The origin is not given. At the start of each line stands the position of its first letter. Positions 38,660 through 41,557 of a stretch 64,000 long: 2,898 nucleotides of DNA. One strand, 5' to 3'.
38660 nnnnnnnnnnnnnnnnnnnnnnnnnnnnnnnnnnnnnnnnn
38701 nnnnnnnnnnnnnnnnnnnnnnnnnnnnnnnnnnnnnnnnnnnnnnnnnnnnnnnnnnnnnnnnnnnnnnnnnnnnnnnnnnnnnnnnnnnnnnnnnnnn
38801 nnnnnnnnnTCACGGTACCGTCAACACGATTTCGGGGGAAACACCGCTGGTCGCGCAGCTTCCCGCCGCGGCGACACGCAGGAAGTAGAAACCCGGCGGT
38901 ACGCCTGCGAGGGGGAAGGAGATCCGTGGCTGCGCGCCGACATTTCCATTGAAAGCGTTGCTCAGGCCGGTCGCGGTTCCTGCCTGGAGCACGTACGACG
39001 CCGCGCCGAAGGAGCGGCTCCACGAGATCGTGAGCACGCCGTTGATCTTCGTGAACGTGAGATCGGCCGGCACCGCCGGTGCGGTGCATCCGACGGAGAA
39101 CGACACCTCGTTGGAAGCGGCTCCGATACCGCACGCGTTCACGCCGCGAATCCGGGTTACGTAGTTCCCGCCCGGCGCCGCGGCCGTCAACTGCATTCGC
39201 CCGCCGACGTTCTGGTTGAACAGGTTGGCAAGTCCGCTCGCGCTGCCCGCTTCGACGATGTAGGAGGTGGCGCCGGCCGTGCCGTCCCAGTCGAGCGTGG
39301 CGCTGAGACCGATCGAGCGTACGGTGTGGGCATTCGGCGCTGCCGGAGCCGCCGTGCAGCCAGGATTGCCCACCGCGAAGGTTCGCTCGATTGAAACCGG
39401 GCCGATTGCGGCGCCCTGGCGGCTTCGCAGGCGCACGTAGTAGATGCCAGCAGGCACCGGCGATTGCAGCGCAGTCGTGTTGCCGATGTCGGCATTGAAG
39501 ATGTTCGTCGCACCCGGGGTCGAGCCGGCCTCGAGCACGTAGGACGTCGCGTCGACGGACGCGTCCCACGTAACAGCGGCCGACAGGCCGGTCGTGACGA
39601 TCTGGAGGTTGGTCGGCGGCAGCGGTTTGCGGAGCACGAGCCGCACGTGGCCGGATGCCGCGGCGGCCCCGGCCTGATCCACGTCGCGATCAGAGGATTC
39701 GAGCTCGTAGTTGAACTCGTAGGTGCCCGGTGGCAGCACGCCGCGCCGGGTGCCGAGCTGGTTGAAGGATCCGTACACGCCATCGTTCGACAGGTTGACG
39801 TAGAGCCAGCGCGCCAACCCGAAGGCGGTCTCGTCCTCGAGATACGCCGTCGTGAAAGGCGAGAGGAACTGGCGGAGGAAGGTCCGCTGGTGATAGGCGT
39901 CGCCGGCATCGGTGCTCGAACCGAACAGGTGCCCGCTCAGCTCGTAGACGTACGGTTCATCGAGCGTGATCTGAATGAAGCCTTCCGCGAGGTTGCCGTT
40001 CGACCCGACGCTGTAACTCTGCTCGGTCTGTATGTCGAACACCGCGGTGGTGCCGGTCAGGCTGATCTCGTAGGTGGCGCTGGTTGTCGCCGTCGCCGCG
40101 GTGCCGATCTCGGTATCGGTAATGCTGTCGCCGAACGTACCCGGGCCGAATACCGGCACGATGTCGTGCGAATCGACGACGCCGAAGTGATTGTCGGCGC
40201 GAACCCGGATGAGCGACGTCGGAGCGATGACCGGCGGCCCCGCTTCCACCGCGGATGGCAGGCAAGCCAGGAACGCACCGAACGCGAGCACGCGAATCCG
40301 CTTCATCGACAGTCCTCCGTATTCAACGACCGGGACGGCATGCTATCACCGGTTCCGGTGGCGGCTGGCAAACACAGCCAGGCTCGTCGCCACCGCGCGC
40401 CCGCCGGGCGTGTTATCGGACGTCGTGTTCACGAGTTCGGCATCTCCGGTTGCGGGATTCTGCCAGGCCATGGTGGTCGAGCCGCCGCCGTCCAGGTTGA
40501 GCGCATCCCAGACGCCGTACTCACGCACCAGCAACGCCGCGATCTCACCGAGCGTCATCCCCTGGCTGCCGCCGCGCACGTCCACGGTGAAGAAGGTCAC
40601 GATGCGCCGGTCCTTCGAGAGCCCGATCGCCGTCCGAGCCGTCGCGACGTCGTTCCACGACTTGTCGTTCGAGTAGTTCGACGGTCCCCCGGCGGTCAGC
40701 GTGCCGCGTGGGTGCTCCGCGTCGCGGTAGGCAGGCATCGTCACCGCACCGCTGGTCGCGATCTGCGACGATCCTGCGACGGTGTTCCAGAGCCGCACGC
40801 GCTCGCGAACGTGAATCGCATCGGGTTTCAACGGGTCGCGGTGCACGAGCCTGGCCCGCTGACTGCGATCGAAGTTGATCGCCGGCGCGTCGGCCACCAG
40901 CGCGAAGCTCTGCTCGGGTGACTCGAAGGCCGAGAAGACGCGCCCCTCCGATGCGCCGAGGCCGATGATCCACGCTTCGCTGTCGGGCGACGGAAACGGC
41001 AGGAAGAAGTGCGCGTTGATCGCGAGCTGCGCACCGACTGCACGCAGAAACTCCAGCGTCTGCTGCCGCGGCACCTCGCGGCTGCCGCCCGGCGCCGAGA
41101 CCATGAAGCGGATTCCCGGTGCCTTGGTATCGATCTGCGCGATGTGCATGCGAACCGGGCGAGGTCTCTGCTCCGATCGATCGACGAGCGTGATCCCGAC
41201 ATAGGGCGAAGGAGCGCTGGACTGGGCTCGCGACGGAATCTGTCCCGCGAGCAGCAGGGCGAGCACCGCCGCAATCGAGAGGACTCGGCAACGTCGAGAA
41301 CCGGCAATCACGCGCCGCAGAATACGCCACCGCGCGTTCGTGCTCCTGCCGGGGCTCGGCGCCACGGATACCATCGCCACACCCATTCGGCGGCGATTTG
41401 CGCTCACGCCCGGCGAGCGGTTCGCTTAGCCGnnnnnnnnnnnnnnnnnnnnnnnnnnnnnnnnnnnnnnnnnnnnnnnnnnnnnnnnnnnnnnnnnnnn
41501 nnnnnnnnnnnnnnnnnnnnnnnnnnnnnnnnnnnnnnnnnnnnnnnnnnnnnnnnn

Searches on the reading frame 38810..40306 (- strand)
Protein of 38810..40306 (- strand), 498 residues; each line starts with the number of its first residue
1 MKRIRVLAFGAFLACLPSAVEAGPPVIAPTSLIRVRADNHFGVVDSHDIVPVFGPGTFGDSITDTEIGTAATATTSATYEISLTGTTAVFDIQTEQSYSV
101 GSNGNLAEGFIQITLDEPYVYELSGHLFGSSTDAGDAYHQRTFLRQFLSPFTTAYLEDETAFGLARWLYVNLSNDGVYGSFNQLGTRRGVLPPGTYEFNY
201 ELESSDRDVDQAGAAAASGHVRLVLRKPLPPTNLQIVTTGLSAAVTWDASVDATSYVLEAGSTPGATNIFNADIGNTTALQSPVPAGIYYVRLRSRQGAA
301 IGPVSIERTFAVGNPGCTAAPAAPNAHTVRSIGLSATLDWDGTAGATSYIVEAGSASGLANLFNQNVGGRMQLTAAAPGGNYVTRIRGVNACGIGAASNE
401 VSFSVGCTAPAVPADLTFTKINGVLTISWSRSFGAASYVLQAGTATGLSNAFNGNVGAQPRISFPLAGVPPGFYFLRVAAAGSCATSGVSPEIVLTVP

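Call 9: search_protein_families(library=pfam, proteins=[window:38810-40306:-], max_evalue=0.001)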
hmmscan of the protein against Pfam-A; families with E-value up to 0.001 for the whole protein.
window:38810-40306:- (498 aa): 1 family
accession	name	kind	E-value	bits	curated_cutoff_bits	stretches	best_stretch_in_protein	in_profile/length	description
PF00041.27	fn3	-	2.4e-05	24.9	25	0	335-403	15-83/84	Fibronectin type III domain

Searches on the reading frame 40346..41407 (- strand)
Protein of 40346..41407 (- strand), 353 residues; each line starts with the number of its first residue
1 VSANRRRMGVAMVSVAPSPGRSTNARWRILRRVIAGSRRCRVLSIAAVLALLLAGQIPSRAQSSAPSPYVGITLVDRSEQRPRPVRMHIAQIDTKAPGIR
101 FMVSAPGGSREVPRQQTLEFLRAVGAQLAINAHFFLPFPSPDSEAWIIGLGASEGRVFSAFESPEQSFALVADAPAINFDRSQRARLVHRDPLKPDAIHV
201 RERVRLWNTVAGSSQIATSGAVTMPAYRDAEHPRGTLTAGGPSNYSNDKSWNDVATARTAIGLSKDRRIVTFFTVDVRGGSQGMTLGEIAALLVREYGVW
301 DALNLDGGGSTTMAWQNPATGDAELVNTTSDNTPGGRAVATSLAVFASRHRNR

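Call 48: search_protein_families(library=pfam, proteins=[window:40346-41407:-], max_evalue=0.0001)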
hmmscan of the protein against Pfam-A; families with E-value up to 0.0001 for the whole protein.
window:40346-41407:- (353 aa): 1 family
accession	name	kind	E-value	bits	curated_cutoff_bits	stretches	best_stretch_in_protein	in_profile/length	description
PF09992.14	NAGPA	-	1.3e-21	78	25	1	245-346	81-169/169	Phosphodiester glycosidase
